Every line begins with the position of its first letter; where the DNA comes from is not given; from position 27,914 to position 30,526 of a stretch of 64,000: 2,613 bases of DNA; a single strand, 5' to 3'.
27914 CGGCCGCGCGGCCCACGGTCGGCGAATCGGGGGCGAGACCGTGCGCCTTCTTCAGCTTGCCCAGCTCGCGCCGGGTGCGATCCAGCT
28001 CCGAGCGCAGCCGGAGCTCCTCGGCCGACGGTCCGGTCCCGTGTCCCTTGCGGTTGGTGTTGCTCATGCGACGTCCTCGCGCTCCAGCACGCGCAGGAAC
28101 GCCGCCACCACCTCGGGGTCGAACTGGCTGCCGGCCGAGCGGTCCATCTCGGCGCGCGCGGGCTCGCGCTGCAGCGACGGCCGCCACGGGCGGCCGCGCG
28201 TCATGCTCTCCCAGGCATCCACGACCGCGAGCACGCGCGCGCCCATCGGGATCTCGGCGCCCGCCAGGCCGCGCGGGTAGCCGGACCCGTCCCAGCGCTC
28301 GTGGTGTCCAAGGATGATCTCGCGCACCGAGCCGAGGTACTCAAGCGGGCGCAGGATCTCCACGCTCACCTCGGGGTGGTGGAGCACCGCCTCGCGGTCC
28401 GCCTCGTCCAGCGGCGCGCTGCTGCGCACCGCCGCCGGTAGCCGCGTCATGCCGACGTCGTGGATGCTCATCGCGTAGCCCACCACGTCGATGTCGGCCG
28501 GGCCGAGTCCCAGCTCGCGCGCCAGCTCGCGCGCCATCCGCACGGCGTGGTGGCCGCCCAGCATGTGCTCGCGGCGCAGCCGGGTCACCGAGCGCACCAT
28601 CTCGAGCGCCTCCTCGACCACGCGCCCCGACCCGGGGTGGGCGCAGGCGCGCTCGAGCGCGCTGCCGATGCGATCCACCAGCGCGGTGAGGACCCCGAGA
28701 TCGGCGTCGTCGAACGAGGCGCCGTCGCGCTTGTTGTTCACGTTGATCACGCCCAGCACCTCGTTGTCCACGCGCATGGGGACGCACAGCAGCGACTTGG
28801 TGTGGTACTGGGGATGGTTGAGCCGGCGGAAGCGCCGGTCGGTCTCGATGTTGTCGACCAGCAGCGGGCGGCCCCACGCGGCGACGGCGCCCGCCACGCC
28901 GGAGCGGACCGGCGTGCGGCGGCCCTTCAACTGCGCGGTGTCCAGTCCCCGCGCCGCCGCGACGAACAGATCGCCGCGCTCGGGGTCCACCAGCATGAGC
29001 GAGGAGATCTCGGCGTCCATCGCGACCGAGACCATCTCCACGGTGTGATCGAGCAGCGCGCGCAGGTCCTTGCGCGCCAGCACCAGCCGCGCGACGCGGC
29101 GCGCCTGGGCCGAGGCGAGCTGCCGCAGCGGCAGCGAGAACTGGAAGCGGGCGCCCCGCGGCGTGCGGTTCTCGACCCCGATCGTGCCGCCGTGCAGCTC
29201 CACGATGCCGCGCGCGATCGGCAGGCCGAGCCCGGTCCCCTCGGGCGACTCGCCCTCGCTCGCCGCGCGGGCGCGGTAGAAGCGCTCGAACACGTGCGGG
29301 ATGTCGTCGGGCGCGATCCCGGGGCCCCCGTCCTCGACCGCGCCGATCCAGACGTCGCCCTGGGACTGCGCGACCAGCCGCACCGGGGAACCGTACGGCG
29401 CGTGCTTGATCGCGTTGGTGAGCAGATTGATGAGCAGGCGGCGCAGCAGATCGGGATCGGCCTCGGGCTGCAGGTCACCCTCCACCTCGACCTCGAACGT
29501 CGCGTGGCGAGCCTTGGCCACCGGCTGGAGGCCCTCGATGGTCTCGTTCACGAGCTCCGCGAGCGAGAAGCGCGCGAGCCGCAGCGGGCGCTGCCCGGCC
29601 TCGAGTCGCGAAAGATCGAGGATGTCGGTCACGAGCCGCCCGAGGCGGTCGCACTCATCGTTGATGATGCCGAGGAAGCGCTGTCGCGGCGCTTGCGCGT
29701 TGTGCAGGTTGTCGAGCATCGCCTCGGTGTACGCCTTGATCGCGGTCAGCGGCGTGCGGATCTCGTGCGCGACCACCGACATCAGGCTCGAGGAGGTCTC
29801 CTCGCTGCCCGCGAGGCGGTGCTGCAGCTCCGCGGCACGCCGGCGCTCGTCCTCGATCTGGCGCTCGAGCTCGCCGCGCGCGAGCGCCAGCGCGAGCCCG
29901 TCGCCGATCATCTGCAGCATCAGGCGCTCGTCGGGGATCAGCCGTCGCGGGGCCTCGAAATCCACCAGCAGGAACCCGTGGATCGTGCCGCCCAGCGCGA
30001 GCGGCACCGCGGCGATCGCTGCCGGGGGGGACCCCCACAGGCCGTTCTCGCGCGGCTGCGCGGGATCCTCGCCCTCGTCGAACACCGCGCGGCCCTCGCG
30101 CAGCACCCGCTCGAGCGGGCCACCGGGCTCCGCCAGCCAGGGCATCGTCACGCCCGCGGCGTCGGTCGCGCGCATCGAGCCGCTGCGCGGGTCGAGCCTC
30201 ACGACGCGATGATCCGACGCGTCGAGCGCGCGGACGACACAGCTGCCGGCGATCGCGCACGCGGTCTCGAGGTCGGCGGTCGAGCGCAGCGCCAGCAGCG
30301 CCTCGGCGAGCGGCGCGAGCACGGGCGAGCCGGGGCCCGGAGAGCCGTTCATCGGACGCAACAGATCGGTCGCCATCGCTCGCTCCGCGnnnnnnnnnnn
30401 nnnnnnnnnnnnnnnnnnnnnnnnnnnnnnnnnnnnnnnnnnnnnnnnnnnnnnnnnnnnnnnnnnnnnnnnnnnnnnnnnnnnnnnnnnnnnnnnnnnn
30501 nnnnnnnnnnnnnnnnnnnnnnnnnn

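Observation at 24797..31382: Four-gene c-di-GMP/two-component operon with two tandem paralogous GAF-HK-GAF-HD-GYP hybrid sensors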

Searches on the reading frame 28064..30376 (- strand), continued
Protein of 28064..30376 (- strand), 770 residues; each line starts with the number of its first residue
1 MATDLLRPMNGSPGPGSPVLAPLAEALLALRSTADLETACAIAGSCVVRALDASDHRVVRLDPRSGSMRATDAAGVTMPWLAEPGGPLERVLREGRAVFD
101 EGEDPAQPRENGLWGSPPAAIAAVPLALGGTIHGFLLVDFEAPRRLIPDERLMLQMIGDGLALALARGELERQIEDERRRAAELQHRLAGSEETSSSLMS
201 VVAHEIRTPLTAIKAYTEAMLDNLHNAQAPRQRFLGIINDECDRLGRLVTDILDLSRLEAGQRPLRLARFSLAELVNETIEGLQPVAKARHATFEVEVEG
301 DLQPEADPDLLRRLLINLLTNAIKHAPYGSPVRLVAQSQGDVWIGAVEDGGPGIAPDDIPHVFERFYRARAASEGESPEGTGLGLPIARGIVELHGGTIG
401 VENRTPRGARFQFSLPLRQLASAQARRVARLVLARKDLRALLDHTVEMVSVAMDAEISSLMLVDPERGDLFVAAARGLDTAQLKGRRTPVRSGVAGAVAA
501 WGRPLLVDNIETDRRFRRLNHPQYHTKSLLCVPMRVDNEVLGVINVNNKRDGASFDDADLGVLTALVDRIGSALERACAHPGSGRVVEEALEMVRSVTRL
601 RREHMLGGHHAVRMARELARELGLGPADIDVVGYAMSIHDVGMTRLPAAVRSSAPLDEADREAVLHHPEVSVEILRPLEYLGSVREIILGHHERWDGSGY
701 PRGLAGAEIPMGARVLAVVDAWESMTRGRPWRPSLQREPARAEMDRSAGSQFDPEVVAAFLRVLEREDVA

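Call 78: fold_search(model_id=the predicted structure, library=pdb)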
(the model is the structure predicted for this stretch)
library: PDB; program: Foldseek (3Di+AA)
matches with E <= 10: 1019; with E <= 0.001: 481
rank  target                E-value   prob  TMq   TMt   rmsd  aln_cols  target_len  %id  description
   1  9a5d_A                9.5e-16  1.00  0.26  0.33  53.0       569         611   16  Integrative model of WALK-YYCH by crosslinking MS and deep learning (released 2024-09-18)
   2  6rh8_A                2.0e-15  1.00  0.25  0.71   4.3       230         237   32  Revisiting pH-gated conformational switch. Complex HK853 mutant H260A -RR468 mutant D53A pH 5.3 (released 2020-02-19)
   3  6rh0_A                3.4e-15  1.00  0.26  0.74   4.1       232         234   32  Revisiting pH-gated conformational switch. Complex HK853-RR468 pH 5.5 (released 2020-02-19)
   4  6rgz_A                3.6e-15  1.00  0.26  0.73   4.1       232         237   32  Revisiting pH-gated conformational switch. Complex HK853-RR468 pH 6.5 (released 2020-02-19)
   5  6rh0_B                3.9e-15  1.00  0.26  0.73   4.1       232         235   32  Revisiting pH-gated conformational switch. Complex HK853-RR468 pH 5.5 (released 2020-02-19)
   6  6rfv_B                6.9e-15  1.00  0.26  0.74   4.1       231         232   32  Revisiting pH-gated conformational switch. Complex HK853-RR468 pH 7 (released 2020-02-19)
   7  4jav_A                6.9e-15  1.00  0.22  0.61   7.7       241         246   32  Structural basis of a rationally rewired protein-protein interface (HK853wt and RR468mutant V13P, L14I, I17M and N21V) (released 2013-09-04)
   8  5uht_A                8.2e-15  1.00  0.26  0.73   4.3       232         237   32  Structure of the Thermotoga maritima HK853-BeF3-RR468 complex at pH 5.0 (released 2017-12-27)
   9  5c93_A                9.0e-15  1.00  0.26  0.77   3.4       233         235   31  Histidine kinase with ATP (released 2016-07-27)
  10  6rgy_B                9.4e-15  1.00  0.26  0.73   4.1       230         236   33  Revisiting pH-gated conformational switch. Complex HK853-RR468 pH 7.5 (released 2020-02-19)
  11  6azr_A                1.1e-14  1.00  0.25  0.72   4.2       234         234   32  Crystal structure of the T264A HK853cp-BeF3-RR468 complex (released 2017-12-27)
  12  3dge_A                1.7e-14  1.00  0.26  0.73   4.1       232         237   32  Structure of a histidine kinase-response regulator complex reveals insights into Two-component signaling and a novel c (released 2009-07-07)
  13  6rgy_A                1.7e-14  1.00  0.25  0.71   4.2       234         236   32  Revisiting pH-gated conformational switch. Complex HK853-RR468 pH 7.5 (released 2020-02-19)
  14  6rh7_A                1.7e-14  1.00  0.26  0.72   4.4       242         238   31  Revisiting pH-gated conformational switch. Complex HK853 mutant H260A -RR468 mutant D53A pH 7.5 (released 2020-02-19)
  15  4jav_B                1.9e-14  1.00  0.24  0.65   5.8       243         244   32  Structural basis of a rationally rewired protein-protein interface (HK853wt and RR468mutant V13P, L14I, I17M and N21V) (released 2013-09-04)
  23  4q20_A                1.4e-13  1.00  0.24  0.72   5.9       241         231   28  Crystal structure of a C-terminal part of tyrosine kinase (DivL) from Caulobacter crescentus CB15 at 2.50 A resolution (released 2014-04-23)
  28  4q20_B                3.3e-13  1.00  0.25  0.78   5.4       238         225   28  Crystal structure of a C-terminal part of tyrosine kinase (DivL) from Caulobacter crescentus CB15 at 2.50 A resolution (released 2014-04-23)
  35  4mcw_A                1.6e-12  1.00  0.19  0.37  16.5       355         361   25  Crystal structure of a HD-GYP domain (a cyclic-di-GMP phosphodiesterase) containing a tri-nuclear metal centre (released 2014-02-19)
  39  4mcw_B                3.2e-12  1.00  0.19  0.38  16.9       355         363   25  Crystal structure of a HD-GYP domain (a cyclic-di-GMP phosphodiesterase) containing a tri-nuclear metal centre (released 2014-02-19)
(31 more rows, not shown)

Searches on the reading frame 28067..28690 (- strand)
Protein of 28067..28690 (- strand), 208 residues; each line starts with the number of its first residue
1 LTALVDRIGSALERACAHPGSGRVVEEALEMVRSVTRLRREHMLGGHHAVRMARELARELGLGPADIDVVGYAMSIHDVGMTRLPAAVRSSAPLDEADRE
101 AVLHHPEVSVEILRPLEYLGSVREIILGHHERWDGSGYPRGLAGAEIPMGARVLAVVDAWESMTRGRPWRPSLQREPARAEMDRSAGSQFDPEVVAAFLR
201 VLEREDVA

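Call 21: search_solved_structures(query=window:28067-28690:-, max_evalue=0.001, show_alignments=3)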
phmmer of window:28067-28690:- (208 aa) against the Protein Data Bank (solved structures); distinct sequences matched with E-value up to 0.001: 5.
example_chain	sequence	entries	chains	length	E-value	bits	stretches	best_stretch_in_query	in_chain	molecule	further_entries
4r8z_A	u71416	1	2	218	3.1e-23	86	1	36-203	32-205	Cyclic di-GMP phosphodiesterase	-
5z7c_A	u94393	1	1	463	4.4e-23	85.5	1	49-202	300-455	3'3'-cGAMP-specific phosphodiesterase 3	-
4mcw_A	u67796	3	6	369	9.7e-20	74.6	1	47-203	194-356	Metal dependent phosphohydrolase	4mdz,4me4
9rbz_A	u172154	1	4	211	1.4e-16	64.2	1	18-202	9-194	HD domain/sensory box protein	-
9rc0_A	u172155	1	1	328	3.5e-16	63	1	16-202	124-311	HD domain/sensory box protein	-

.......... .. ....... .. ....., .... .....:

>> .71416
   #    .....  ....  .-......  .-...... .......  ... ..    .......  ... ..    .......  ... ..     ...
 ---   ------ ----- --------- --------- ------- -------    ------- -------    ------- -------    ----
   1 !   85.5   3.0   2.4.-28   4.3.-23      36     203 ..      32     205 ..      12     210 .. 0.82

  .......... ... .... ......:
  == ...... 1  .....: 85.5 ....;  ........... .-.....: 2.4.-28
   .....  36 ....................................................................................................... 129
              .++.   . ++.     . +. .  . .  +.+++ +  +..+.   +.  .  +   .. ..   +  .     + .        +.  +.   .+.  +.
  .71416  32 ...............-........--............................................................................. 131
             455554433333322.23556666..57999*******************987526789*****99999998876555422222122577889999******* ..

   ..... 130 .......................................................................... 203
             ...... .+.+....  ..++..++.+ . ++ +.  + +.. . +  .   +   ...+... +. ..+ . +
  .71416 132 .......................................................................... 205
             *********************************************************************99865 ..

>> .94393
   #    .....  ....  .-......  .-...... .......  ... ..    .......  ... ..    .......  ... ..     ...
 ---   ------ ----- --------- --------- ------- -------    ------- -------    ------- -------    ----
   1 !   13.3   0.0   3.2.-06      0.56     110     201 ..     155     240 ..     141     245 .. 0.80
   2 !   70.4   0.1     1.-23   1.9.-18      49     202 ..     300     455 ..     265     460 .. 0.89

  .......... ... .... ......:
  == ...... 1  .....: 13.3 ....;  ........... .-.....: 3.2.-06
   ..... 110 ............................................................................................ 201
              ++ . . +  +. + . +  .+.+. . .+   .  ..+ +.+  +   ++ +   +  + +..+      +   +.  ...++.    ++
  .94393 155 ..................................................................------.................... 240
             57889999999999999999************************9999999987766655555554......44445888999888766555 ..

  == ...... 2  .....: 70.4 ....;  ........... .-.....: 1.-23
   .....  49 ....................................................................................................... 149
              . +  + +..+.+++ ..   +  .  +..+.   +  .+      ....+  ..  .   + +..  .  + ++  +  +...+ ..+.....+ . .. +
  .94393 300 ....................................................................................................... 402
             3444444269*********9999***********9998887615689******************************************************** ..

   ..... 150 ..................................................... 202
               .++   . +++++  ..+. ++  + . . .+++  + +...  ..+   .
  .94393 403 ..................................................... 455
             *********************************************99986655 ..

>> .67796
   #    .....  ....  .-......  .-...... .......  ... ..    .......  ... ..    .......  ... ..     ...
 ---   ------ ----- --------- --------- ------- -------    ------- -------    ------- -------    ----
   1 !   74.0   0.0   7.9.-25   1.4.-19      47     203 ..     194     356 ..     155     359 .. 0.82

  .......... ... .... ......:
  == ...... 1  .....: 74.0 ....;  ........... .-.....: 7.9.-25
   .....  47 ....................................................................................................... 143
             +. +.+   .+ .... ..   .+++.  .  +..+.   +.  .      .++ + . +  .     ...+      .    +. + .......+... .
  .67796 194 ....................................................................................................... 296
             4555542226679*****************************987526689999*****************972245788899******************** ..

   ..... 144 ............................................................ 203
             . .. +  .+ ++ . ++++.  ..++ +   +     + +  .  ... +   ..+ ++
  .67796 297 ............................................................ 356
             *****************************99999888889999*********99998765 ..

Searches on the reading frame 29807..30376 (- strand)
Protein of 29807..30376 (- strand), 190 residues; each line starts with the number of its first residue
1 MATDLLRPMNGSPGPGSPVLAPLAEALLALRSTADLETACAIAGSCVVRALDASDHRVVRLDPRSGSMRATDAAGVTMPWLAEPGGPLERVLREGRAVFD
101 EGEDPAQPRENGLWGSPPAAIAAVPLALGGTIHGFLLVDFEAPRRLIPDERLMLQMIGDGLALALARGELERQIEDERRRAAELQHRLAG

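Call 31: search_protein_families(library=pfam, proteins=[window:29807-30376:-], max_evalue=1)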
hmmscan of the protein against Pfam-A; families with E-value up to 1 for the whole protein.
window:29807-30376:- (190 aa): 3 families
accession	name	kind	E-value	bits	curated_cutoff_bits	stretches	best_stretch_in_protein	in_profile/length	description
PF13185.12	GAF_2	-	2.7e-08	34.5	28.6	1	46-165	23-135/136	GAF domain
PF01590.32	GAF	-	0.00012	23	22.4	1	79-165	40-133/133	GAF domain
PF13492.12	GAF_3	-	0.019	15.8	27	1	99-167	61-129/129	GAF domain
